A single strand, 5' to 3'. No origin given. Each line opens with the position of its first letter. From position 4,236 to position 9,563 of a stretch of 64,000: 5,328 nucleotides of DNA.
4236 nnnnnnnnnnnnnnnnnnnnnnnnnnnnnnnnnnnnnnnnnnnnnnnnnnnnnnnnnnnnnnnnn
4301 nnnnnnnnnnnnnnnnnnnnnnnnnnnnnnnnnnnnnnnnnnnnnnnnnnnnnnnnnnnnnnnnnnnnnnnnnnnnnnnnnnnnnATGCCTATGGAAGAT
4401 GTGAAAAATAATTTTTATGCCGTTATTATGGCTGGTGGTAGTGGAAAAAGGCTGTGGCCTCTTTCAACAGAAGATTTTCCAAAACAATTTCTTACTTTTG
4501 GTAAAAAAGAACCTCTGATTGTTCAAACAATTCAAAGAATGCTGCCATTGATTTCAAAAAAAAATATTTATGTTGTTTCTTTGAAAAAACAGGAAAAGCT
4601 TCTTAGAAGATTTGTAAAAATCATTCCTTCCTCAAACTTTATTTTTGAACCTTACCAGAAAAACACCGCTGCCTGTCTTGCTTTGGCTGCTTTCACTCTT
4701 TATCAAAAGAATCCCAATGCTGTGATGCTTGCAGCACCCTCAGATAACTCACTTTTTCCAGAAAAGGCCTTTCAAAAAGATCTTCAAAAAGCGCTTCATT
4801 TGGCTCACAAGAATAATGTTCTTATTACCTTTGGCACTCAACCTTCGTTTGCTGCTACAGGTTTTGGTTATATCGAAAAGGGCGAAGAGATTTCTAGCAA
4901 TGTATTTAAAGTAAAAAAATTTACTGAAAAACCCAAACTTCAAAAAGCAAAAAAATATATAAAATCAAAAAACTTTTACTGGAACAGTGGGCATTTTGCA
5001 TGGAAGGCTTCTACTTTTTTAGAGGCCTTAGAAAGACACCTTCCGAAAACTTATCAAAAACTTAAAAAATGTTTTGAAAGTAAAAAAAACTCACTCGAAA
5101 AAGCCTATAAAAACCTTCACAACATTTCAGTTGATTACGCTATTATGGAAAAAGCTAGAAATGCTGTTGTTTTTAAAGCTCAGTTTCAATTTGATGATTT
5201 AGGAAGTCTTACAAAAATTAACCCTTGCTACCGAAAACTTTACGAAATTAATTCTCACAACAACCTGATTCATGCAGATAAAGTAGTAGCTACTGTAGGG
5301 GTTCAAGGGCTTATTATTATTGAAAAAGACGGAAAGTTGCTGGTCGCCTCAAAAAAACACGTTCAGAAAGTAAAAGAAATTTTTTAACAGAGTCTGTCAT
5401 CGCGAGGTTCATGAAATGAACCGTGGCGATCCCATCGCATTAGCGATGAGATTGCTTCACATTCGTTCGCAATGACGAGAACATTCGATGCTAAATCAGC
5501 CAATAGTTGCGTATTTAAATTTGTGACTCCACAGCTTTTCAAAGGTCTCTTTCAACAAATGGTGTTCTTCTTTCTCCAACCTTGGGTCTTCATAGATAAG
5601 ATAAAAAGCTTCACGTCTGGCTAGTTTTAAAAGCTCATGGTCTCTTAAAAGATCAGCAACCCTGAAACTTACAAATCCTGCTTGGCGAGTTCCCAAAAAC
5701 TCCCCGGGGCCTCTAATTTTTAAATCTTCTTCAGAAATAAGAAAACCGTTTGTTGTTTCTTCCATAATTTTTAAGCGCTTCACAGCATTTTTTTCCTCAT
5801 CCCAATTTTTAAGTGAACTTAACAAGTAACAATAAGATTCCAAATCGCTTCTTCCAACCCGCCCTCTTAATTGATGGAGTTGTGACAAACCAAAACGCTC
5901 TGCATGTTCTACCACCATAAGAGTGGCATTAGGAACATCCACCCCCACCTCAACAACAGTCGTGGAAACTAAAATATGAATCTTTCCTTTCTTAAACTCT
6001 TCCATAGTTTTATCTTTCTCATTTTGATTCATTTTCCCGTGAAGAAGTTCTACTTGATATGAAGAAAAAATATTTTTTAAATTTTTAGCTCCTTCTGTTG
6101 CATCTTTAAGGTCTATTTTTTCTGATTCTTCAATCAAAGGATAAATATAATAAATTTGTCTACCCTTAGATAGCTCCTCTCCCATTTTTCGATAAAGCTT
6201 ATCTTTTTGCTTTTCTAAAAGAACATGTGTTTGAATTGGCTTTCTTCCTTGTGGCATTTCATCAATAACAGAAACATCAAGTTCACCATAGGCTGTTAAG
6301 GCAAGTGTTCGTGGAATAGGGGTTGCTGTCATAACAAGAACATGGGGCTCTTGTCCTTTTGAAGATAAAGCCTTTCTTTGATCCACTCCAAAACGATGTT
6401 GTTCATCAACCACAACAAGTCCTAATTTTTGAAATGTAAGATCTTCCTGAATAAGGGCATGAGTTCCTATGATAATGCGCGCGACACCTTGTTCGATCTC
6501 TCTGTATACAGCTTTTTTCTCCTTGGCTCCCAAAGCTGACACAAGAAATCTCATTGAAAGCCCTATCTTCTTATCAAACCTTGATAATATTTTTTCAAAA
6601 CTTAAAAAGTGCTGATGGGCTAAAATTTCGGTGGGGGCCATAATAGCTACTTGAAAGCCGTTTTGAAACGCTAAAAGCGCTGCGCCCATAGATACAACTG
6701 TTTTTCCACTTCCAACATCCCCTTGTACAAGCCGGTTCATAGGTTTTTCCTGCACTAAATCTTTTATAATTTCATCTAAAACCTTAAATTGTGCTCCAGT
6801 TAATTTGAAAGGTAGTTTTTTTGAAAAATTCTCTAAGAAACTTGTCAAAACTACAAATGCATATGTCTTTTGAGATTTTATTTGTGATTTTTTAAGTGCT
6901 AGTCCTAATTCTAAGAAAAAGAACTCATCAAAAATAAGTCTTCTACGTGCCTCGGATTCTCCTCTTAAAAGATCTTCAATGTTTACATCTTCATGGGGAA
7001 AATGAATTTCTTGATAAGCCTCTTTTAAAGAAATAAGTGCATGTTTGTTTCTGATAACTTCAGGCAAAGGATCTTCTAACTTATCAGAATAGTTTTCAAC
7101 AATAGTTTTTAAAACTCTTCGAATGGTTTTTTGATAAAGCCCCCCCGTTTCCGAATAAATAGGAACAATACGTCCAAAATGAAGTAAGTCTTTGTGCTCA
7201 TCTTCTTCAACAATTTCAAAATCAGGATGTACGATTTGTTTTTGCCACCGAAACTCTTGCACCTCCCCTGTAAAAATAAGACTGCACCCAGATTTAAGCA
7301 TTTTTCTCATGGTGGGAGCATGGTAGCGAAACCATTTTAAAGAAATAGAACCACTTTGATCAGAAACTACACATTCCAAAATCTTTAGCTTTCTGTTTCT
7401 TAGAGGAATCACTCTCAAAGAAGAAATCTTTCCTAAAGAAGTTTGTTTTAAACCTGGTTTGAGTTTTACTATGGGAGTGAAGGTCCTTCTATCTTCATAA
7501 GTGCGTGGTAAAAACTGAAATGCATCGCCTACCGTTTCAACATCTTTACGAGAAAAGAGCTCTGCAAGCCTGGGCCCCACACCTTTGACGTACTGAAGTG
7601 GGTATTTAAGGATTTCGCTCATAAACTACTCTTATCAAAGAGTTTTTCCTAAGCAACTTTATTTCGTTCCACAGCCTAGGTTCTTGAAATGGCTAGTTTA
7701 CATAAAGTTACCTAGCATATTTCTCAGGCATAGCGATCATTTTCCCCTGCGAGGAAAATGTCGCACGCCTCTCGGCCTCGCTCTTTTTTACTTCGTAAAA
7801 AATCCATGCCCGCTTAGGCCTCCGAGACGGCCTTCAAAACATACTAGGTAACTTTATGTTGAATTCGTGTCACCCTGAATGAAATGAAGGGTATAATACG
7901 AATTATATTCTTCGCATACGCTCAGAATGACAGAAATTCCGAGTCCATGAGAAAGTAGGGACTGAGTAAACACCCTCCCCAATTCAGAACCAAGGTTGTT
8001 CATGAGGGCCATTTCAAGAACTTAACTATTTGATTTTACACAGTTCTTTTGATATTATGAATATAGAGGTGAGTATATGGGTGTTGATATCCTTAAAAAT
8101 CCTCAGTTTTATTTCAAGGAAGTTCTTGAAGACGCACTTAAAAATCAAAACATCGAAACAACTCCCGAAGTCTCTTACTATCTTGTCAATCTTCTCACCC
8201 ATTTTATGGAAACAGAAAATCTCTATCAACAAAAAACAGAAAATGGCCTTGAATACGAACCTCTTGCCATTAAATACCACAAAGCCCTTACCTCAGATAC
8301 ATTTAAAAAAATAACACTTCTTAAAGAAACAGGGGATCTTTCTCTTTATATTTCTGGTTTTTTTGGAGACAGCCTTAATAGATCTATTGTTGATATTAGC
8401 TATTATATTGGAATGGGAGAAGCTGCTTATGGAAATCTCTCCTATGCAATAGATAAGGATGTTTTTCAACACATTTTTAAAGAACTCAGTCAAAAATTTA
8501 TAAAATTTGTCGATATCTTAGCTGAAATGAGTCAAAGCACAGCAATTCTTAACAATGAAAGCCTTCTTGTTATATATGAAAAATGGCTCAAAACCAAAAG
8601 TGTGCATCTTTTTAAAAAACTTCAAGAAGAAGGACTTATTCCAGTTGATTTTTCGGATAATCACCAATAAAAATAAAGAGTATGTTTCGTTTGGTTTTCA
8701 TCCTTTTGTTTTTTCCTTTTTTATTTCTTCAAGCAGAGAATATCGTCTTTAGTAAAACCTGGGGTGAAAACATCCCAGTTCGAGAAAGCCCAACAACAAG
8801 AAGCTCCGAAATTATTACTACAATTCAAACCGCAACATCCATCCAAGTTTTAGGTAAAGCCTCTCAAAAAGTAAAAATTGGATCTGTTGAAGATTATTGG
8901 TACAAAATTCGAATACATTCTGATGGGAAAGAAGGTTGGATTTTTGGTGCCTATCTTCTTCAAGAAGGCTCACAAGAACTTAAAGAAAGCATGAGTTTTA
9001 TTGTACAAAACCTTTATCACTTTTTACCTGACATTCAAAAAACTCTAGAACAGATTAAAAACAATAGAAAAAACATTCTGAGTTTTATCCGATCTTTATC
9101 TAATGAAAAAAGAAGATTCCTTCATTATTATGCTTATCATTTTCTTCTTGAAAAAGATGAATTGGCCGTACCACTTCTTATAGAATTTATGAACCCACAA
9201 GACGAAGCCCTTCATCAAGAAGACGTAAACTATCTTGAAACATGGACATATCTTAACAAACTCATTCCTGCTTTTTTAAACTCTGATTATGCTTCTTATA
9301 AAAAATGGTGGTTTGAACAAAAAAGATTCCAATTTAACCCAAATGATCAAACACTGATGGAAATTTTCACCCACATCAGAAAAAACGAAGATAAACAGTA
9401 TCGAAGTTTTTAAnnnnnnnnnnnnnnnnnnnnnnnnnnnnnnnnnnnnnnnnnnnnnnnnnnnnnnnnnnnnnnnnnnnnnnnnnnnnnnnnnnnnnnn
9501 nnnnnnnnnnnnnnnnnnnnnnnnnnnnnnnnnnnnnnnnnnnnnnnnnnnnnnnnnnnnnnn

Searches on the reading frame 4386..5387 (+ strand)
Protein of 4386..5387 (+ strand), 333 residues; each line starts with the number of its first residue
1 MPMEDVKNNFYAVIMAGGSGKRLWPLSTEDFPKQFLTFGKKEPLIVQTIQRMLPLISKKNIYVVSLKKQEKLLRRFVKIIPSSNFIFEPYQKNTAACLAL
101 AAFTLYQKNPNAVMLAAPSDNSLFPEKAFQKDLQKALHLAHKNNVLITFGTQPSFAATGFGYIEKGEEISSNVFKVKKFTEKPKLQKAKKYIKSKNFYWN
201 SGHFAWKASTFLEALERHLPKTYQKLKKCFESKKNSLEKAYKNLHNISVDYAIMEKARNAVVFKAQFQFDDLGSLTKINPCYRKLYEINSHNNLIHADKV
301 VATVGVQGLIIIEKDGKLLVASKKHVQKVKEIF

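Call 50: search_protein_families(library=pfam, proteins=[window:4386-5387:+], max_evalue=0.0001)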
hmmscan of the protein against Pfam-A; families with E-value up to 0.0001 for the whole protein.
window:4386-5387:+ (333 aa): 2 families
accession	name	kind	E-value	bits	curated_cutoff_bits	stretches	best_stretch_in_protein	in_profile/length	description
PF00483.29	NTP_transferase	-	2.7e-37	129.1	21.2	1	12-238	2-218/245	Nucleotidyl transferase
PF22640.1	ManC_GMP_beta-helix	-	5.5e-10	39.4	27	1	288-332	6-51/55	MannoseP isomerase/GMP-like beta-helix domain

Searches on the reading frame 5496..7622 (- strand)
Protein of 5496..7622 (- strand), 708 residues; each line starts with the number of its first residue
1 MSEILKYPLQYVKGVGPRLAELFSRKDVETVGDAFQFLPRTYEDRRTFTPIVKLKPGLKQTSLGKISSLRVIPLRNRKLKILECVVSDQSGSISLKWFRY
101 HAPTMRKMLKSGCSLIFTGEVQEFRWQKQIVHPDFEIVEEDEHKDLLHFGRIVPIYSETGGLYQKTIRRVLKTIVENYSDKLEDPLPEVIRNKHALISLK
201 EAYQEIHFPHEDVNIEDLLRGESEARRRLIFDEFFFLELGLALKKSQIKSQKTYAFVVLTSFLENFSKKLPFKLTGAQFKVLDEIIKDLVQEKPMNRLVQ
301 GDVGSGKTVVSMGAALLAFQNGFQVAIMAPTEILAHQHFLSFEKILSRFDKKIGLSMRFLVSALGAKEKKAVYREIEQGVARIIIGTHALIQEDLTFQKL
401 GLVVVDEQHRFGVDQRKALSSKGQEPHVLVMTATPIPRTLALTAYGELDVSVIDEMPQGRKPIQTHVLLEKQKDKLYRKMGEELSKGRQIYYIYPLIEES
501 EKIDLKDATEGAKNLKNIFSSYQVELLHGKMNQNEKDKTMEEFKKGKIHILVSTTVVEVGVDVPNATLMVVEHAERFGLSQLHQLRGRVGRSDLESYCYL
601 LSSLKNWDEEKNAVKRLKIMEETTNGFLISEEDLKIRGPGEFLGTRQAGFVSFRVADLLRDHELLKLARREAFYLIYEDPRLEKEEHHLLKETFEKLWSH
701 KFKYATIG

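Call 50: search_protein_families(library=pfam, proteins=[window:5496-7622:-], max_evalue=0.0001)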
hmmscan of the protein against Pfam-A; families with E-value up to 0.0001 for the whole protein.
window:5496-7622:- (708 aa): 8 families
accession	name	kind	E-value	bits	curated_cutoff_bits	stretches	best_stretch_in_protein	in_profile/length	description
PF17191.10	RecG_wedge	-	3.2e-28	98.8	23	1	9-174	2-158/162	RecG wedge domain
PF00270.35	DEAD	-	6.1e-25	88.3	26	1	284-440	6-164/167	DEAD/DEAH box helicase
PF00271.37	Helicase_C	-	6.5e-22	78.3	23.5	1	485-592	13-109/110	Helicase conserved C-terminal domain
PF19833.4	RecG_dom3_C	-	1.7e-15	57.2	26.8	1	623-707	1-86/87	ATP-dependent DNA helicase RecG, domain 3, C-terminal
PF04851.21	ResIII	-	3e-13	50.5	22.5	1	273-435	3-162/164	Type III restriction enzyme, res subunit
PF01336.31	tRNA_anti-codon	-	7e-07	29.5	27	1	64-138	5-75/75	OB-fold nucleic acid binding domain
PF22590.2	Cas3-like_C_2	-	1.6e-06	28.8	27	1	506-592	13-104/106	CRISPR-associated nuclease/helicase Cas3, C-terminal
PF13604.12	AAA_30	-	4.7e-05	23.7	27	0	285-421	9-110/191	AAA domain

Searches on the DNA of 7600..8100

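Call 55: search_rna_families(source=window, start=7600, end=8100, threshold=evalue, max_evalue=1)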
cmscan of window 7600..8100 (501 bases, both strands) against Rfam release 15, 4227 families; matches with E-value up to 1: 0.
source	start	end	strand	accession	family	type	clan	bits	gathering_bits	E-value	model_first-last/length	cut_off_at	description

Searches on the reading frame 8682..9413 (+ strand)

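Call 51: search_protein_families(library=pfam, proteins=[window:8682-9413:+], max_evalue=0.0001)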
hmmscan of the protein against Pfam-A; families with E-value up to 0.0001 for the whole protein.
window:8682-9413:+ (243 aa): 1 family
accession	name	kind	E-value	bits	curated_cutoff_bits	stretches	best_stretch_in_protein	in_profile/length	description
PF08239.17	SH3_3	-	8.6e-10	39.1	27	1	31-92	3-53/54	Bacterial SH3 domain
